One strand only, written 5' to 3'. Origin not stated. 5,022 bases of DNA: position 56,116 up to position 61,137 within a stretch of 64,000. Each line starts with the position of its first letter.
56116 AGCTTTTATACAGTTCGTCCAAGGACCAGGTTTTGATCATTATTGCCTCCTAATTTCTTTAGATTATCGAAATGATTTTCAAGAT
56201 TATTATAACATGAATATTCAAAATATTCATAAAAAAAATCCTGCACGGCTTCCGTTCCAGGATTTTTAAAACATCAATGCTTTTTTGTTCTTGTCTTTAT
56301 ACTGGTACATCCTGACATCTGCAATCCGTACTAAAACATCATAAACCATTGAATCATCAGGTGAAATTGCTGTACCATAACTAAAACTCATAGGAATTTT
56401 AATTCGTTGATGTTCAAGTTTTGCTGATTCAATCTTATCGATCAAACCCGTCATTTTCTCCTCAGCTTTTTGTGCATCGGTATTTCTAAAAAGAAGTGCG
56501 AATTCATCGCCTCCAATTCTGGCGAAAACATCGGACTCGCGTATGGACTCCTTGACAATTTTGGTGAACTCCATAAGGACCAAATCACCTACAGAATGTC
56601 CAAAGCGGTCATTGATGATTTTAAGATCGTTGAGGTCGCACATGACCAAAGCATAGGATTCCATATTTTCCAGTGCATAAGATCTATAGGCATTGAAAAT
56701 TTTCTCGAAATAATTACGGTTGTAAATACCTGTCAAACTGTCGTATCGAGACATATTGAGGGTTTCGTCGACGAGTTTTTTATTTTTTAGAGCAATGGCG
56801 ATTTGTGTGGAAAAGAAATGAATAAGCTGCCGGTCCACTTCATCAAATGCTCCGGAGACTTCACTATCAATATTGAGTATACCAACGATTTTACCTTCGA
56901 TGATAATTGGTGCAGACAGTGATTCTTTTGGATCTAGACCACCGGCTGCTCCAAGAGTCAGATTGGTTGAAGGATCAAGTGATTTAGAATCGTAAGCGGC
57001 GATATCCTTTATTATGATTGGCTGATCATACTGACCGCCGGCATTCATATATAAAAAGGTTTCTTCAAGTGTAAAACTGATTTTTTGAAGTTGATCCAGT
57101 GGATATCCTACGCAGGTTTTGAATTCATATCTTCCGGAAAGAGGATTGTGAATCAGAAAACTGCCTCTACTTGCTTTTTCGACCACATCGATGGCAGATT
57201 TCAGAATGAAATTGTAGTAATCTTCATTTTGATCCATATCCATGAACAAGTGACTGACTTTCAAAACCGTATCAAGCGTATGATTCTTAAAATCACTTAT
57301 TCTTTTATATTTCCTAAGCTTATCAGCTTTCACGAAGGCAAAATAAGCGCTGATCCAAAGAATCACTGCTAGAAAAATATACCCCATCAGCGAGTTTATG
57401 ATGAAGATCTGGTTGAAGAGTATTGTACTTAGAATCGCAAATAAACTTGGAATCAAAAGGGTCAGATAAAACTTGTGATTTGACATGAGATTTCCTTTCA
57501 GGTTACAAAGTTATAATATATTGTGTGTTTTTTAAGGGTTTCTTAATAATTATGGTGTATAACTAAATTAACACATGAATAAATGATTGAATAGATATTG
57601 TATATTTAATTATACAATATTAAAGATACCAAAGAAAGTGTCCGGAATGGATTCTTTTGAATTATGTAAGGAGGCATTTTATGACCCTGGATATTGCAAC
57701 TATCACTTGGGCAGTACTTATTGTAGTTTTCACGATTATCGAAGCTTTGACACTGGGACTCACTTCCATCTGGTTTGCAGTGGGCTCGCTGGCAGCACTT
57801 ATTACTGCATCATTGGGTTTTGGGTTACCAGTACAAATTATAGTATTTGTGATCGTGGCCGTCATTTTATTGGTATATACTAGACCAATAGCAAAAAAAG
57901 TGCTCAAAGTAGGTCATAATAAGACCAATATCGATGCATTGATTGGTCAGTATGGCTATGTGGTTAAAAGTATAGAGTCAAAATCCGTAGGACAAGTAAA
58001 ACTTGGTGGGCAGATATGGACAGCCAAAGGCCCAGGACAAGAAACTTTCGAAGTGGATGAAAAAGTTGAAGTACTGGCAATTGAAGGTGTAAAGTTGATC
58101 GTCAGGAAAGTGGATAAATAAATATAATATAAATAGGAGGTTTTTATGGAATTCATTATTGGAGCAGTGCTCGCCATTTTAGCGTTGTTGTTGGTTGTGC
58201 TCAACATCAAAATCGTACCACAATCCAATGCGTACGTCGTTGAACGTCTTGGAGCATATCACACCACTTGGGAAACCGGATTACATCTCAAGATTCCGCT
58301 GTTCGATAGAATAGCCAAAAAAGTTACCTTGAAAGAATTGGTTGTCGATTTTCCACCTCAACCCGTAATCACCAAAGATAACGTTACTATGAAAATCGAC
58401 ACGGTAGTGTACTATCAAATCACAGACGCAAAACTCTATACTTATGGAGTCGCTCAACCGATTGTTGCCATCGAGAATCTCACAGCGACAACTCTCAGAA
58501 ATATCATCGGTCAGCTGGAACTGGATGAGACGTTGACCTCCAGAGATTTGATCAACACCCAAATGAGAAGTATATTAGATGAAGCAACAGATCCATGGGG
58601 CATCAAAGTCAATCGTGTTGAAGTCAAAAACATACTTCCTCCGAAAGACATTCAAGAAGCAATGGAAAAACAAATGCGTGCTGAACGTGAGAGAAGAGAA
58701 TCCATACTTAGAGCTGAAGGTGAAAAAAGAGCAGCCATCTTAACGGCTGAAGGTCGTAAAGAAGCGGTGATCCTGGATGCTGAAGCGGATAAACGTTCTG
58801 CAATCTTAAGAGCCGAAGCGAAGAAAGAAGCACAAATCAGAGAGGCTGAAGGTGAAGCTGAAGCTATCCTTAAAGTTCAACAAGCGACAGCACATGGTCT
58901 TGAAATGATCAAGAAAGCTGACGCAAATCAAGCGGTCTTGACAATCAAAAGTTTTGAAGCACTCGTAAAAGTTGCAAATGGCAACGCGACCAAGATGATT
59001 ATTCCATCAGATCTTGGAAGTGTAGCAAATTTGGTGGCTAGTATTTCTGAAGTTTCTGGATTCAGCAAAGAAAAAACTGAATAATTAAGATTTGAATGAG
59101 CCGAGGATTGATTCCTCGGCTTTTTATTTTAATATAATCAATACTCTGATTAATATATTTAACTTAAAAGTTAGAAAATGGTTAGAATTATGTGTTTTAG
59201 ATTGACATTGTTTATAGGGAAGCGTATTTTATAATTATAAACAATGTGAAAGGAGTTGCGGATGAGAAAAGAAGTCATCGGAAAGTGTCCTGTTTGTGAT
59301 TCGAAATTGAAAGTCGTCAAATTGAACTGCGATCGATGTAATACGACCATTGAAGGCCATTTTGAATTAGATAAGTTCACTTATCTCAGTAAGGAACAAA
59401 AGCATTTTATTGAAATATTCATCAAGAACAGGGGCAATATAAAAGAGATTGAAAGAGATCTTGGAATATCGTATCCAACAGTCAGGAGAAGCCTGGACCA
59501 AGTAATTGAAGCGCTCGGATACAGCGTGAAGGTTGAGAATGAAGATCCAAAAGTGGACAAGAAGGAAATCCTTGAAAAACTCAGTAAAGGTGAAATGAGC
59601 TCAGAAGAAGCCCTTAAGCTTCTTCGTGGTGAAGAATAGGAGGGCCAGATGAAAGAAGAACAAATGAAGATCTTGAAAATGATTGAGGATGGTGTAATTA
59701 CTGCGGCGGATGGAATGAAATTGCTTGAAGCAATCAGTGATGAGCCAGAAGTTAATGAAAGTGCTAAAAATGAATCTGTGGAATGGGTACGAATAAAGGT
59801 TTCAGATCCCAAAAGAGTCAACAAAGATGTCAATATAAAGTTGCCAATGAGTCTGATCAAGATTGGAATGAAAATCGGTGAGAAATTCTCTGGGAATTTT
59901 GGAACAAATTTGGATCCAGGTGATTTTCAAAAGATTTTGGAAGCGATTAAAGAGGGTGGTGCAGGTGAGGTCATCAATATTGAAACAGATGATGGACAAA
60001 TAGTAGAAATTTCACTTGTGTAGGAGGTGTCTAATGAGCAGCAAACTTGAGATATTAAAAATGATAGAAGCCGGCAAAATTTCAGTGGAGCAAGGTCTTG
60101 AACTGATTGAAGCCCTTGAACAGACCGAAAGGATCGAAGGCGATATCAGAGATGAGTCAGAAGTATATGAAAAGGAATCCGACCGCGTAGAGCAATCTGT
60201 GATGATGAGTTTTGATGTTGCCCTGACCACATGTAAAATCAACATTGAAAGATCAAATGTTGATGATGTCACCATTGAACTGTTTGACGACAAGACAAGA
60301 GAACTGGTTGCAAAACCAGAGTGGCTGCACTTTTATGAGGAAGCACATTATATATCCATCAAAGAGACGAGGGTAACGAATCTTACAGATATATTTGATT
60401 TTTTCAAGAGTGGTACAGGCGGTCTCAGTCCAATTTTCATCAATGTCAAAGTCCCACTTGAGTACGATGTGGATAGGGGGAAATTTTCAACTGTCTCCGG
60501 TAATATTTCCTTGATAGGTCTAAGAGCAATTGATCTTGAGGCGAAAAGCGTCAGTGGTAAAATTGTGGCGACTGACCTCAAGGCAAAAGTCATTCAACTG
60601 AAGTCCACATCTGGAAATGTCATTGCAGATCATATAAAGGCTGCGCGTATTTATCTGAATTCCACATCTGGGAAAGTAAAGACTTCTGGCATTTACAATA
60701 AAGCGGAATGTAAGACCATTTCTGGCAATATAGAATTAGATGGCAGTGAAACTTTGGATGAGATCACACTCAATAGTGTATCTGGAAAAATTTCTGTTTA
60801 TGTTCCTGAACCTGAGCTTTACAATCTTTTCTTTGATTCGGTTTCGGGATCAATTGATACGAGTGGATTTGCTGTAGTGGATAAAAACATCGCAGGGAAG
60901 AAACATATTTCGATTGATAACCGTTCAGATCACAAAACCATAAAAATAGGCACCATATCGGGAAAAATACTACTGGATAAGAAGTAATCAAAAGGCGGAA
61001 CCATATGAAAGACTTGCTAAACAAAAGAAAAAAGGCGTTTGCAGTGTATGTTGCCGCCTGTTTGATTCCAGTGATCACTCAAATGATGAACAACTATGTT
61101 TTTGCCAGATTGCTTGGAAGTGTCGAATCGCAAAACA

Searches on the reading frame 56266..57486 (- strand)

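Call 22: search_protein_families(library=ncbifam, proteins=[window:56266-57486:-], max_evalue=0.00001)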
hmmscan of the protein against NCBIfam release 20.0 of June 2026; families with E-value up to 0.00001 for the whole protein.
window:56266-57486:- (406 aa): 20 families
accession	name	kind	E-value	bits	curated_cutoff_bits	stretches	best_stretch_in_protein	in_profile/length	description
TIGR00254.1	GGDEF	domain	1.4e-38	132.2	37.4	1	245-403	4-163/168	diguanylate cyclase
NF007423.1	PRK09966.1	equivalog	1.4e-36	126.3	325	1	244-397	237-390/390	diguanylate cyclase DgcN/YfiN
NF038266.1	diguan_SiaD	equivalog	4.1e-32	111.5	290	1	243-400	91-248/252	biofilm regulation diguanylate cyclase SiaD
NF007135.0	PRK09581.1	equivalog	6e-32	111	474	1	236-402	282-450/457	PleD family two-component system response regulator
NF007298.0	PRK09776.1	equivalog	4.6e-28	97.6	1135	1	245-398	683-836/1111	diguanylate cyclase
NF051473.1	DigCycDgcsShew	equivalog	8.2e-28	97.6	400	1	215-402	104-286/291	diguanylate cyclase DgcS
NF041606.1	dguan_cyc_DgcA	equivalog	1.9e-27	96.1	370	1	187-401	121-333/340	diguanylate cyclase DgcA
NF007380.0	PRK09894.1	equivalog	2.4e-27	96.1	256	1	214-402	103-282/296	diguanylate cyclase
NF040885.1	diguan_DgcJ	equivalog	2.7e-25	89.1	500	1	248-402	343-491/493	diguanylate cyclase DgcJ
NF047654.1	DiguCycDgcRLepto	equivalog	2.1e-24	86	500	1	228-401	115-290/295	diguanylate cyclase DgcR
NF045675.1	PhdiestaseDibA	equivalog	3.5e-23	81.8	980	1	236-403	193-360/623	phosphodiesterase DibA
NF007599.0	PRK10245.1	equivalog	5.2e-23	81.1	402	1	221-399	187-362/371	diguanylate cyclase AdrA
NF007474.0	PRK10060.1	equivalog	3.4e-22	78.4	782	1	244-403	235-391/663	cyclic di-GMP phosphodiesterase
NF053781.1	cdiGMPphdstlr2612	equivalog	5.7e-21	73.9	1600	1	246-402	840-997/1268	Tlr1612 family c-di-GMP phosphodiesterase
NF011955.1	PRK15426.1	equivalog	7.1e-21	74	408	1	246-402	398-556/564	cellulose biosynthesis regulator diguanylate cyclase DgcQ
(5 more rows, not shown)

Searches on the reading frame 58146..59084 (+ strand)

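Call 72: search_protein_families(library=pfam, proteins=[window:58146-59084:+], max_evalue=1e-8)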
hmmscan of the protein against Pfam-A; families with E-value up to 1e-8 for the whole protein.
window:58146-59084:+ (312 aa): 1 family
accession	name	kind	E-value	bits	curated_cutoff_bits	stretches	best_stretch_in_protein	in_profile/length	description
PF01145.31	Band_7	-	3.4e-42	144.9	23.6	1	22-194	1-176/176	SPFH domain / Band 7 family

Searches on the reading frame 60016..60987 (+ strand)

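Call 72: search_protein_families(library=pfam, proteins=[window:60016-60987:+], max_evalue=1e-8)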
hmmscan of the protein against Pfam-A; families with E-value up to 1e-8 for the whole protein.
window:60016-60987:+ (323 aa): 1 family
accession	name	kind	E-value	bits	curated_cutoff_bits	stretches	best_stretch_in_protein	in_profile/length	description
PF13349.12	DUF4097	-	1.2e-21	77.6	22.9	1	67-318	5-244/247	Toastrack DUF4097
